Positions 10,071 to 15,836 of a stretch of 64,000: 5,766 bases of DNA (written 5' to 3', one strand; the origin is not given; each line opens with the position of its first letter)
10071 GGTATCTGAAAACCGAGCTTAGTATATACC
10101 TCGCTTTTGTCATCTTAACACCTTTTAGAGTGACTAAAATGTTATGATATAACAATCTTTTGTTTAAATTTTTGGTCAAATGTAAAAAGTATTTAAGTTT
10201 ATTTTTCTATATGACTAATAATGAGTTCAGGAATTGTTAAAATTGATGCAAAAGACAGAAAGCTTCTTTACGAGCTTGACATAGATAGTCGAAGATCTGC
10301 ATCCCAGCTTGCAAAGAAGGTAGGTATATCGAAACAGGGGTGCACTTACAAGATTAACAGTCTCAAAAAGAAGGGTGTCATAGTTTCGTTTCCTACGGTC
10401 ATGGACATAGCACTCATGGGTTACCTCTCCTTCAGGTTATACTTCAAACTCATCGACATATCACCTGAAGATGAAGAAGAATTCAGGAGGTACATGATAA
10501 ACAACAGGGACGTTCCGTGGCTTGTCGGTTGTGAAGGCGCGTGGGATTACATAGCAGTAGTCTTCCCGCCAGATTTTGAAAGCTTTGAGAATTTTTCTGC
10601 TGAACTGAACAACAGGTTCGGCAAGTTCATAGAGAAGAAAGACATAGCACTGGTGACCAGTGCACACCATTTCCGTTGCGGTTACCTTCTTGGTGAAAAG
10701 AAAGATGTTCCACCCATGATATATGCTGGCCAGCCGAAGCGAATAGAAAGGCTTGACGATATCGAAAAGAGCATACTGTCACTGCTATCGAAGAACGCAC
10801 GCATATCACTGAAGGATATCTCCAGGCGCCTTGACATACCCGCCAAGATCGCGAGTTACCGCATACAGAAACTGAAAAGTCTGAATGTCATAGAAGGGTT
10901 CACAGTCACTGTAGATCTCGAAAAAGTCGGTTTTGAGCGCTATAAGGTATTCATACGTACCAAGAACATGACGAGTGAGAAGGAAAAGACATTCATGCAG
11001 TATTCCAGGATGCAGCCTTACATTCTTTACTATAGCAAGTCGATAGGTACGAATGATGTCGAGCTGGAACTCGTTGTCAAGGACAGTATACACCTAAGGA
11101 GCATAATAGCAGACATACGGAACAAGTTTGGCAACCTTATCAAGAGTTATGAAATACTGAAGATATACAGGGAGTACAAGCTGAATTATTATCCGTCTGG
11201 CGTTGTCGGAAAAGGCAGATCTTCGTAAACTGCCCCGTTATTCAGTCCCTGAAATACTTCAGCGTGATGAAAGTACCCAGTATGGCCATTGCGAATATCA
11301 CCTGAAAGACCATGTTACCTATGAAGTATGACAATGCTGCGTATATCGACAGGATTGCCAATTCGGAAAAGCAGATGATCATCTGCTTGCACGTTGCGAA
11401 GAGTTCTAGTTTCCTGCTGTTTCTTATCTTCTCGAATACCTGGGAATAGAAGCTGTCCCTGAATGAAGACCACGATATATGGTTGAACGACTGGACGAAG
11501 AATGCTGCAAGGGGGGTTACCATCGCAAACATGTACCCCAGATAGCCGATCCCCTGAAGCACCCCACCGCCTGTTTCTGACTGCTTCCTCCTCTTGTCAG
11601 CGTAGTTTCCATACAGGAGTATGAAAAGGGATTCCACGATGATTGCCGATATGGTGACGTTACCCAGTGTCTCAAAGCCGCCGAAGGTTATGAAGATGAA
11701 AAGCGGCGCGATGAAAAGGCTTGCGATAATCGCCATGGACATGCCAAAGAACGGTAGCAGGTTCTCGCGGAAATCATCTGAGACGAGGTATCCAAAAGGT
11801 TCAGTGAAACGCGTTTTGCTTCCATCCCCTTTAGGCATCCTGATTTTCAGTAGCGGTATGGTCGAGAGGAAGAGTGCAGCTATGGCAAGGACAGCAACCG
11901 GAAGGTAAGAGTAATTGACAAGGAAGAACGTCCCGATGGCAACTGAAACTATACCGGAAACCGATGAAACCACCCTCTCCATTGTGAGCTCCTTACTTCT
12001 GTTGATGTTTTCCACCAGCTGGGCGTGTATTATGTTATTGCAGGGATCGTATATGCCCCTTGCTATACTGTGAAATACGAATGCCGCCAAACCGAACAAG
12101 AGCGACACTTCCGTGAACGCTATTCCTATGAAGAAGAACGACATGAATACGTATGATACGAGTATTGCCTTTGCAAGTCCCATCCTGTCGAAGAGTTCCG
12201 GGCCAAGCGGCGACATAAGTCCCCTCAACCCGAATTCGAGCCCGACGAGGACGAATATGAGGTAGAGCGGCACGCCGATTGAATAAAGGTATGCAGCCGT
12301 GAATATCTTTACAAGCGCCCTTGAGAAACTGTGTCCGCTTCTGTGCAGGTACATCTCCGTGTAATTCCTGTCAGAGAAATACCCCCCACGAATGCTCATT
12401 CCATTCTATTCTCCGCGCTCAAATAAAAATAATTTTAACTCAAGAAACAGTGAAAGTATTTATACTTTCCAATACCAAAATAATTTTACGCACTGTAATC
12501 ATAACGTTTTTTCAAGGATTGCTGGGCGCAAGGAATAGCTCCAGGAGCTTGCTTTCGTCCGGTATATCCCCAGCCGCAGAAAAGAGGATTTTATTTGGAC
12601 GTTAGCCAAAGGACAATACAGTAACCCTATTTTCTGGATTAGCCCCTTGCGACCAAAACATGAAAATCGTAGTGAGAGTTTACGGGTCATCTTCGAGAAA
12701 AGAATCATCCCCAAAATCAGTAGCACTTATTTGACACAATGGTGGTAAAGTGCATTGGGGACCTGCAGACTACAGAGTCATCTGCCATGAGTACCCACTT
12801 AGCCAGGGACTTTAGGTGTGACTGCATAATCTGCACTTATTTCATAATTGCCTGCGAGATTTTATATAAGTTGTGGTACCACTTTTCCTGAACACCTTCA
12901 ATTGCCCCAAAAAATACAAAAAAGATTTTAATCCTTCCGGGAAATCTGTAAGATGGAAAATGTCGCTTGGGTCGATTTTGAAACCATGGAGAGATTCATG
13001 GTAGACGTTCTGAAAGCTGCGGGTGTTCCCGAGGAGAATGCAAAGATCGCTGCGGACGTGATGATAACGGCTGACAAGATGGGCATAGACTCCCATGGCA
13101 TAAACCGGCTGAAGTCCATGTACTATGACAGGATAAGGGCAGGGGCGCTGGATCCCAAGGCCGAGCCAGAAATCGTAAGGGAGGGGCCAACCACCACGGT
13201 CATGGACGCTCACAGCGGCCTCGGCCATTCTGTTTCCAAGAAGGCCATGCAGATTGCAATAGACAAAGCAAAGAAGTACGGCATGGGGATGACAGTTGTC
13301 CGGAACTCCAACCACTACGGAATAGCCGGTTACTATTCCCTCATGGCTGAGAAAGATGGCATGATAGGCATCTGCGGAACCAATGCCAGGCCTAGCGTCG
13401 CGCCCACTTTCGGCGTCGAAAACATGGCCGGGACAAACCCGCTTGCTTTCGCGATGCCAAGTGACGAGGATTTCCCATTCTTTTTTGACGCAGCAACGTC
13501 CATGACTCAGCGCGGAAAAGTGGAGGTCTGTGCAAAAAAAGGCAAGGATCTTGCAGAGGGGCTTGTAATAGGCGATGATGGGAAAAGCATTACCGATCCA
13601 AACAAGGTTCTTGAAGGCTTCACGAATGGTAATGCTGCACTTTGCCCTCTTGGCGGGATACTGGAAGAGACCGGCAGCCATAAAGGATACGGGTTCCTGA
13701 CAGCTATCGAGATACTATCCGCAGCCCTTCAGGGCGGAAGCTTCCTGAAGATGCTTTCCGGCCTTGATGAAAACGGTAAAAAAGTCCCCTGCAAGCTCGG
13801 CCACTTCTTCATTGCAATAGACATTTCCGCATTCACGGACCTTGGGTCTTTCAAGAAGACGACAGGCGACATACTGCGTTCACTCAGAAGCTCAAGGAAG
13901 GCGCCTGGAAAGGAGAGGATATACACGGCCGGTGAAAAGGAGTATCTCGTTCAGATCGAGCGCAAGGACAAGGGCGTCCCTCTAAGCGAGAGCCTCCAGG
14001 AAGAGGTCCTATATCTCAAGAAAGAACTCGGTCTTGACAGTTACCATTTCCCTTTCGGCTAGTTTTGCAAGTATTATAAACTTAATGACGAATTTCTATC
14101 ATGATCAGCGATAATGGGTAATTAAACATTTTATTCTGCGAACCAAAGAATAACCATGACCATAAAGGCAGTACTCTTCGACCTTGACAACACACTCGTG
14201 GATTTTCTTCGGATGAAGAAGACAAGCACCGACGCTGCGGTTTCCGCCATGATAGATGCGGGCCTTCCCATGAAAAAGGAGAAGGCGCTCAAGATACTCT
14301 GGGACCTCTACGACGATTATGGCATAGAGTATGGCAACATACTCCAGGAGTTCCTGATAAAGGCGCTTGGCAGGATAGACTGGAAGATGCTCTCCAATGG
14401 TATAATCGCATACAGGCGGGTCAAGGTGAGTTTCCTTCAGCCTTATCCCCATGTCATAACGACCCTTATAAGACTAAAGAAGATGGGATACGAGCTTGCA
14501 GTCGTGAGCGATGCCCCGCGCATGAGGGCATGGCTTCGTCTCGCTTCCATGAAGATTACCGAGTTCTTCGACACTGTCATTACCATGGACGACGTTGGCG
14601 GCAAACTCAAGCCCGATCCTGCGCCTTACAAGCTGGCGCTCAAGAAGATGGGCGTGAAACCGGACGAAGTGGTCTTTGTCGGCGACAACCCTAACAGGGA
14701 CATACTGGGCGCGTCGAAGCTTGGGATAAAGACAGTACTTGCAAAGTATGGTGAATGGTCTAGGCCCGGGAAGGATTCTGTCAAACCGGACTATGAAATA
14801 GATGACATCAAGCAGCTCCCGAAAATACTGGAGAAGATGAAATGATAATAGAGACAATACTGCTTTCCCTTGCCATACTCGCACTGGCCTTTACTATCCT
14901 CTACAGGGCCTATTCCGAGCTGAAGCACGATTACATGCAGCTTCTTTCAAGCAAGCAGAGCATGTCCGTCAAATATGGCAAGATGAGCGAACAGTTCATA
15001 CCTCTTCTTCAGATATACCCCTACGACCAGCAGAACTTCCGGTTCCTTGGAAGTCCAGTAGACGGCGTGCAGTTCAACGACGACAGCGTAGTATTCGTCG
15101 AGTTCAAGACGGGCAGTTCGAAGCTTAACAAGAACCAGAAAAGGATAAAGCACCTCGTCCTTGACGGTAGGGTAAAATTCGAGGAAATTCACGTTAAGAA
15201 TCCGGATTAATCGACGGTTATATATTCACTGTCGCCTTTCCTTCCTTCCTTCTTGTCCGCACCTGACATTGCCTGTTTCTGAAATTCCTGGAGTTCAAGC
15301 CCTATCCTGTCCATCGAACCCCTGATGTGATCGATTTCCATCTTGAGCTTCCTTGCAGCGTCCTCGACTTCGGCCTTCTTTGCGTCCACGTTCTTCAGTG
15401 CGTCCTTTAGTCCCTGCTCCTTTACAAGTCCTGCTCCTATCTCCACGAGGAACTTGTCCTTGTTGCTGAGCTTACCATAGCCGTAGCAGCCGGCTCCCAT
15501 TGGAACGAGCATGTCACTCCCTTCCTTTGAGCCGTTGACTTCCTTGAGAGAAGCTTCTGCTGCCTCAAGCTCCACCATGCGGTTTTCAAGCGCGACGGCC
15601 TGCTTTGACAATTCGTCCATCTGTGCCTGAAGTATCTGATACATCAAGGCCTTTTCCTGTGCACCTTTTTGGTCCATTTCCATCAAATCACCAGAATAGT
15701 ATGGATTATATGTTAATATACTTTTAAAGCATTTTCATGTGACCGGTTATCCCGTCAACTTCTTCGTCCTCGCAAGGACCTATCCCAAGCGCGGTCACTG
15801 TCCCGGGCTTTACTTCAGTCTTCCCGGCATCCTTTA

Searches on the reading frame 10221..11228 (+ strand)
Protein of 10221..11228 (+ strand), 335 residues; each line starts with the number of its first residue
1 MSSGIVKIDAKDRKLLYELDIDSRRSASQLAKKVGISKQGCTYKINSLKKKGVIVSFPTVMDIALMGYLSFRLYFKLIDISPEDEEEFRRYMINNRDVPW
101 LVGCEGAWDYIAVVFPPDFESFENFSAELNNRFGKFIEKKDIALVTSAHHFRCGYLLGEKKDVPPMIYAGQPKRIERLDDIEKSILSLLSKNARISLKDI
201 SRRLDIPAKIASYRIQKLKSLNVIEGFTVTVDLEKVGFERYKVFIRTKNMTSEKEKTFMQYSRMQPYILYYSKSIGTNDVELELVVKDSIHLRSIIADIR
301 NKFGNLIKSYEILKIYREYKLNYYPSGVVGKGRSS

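Call 46: search_protein_families(library=pfam, proteins=[window:10221-11228:+], max_evalue=0.00001)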
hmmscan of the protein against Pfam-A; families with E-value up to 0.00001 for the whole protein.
window:10221-11228:+ (335 aa): 4 families
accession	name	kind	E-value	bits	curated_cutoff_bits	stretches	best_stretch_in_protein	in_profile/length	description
PF13412.12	HTH_24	-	3.1e-19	68.7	21.9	2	9-54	2-47/48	Winged helix-turn-helix DNA-binding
PF13404.12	HTH_AsnC-type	-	1.3e-17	63.8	27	2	8-46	1-39/42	AsnC-type helix-turn-helix domain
PF12840.13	HTH_20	-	1.2e-09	38.4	27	0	18-54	12-48/51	Helix-turn-helix domain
PF12802.13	MarR_2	-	3e-09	37.3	27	0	16-55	11-51/61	MarR family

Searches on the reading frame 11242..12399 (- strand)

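Call 46: search_protein_families(library=pfam, proteins=[window:11242-12399:-], max_evalue=0.00001)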
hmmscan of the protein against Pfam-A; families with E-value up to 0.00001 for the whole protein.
window:11242-12399:- (385 aa): 1 family
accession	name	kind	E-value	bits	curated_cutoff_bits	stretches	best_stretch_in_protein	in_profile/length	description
PF07690.21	MFS_1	-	1.2e-10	41.3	33.4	1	41-302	27-303/347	Major Facilitator Superfamily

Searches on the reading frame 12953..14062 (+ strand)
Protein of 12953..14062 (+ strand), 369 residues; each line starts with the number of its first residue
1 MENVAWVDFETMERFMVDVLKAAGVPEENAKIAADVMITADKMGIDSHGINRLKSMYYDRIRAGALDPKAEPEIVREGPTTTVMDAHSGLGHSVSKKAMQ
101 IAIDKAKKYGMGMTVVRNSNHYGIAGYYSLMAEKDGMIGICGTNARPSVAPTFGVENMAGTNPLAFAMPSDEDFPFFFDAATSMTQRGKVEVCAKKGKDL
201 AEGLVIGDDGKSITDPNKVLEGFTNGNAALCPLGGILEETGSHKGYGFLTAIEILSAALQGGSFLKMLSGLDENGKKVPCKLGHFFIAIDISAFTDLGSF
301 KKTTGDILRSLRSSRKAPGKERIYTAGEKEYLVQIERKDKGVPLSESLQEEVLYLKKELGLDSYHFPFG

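Call 46: search_protein_families(library=pfam, proteins=[window:12953-14062:+], max_evalue=0.00001)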
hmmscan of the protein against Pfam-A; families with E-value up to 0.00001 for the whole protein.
window:12953-14062:+ (369 aa): 1 family
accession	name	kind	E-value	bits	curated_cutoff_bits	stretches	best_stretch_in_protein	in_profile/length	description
PF02615.19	Ldh_2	-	2.4e-121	405.4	38.8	1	7-351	1-331/333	Malate/L-lactate dehydrogenase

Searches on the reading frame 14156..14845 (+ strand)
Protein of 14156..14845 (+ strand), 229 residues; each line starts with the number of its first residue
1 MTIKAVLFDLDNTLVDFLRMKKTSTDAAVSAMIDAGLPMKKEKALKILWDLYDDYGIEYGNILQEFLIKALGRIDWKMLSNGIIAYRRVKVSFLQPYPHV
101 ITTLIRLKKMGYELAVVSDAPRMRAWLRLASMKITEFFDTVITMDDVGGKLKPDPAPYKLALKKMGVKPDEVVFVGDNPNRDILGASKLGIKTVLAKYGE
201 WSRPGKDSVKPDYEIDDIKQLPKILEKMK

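Call 46: search_protein_families(library=pfam, proteins=[window:14156-14845:+], max_evalue=0.00001)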
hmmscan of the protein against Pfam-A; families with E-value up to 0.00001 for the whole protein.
window:14156-14845:+ (229 aa): 3 families
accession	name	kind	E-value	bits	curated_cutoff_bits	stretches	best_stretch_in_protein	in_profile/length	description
PF13419.12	HAD_2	-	2.2e-31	109.8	23.8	1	6-195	1-177/178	Haloacid dehalogenase-like hydrolase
PF00702.32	Hydrolase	-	1.1e-27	98.1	26.4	1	3-190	1-191/191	haloacid dehalogenase-like hydrolase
PF13242.12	Hydrolase_like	-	9.7e-14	51.5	22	1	152-220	4-74/75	HAD-hyrolase-like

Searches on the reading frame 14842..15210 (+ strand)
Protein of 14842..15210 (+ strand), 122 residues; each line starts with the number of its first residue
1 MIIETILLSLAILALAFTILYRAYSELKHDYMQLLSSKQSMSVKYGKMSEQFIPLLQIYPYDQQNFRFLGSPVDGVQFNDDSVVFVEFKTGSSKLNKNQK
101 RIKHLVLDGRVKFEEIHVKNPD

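Call 46: search_protein_families(library=pfam, proteins=[window:14842-15210:+], max_evalue=0.00001)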
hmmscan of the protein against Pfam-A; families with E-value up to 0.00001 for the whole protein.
window:14842-15210:+ (122 aa): 1 family
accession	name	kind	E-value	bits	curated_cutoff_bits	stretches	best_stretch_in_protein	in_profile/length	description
PF10107.15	Endonuc_Holl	-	5e-20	72.4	23.8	1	37-117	71-158/159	Endonuclease related to archaeal Holliday junction resolvase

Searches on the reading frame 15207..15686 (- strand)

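Call 46: search_protein_families(library=pfam, proteins=[window:15207-15686:-], max_evalue=0.00001)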
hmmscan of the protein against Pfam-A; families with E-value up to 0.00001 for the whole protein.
window:15207-15686:- (159 aa): 1 family
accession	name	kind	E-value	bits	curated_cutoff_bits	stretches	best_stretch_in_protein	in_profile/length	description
PF02996.22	Prefoldin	-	7.1e-18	65.1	23.2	1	19-137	1-119/120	Prefoldin subunit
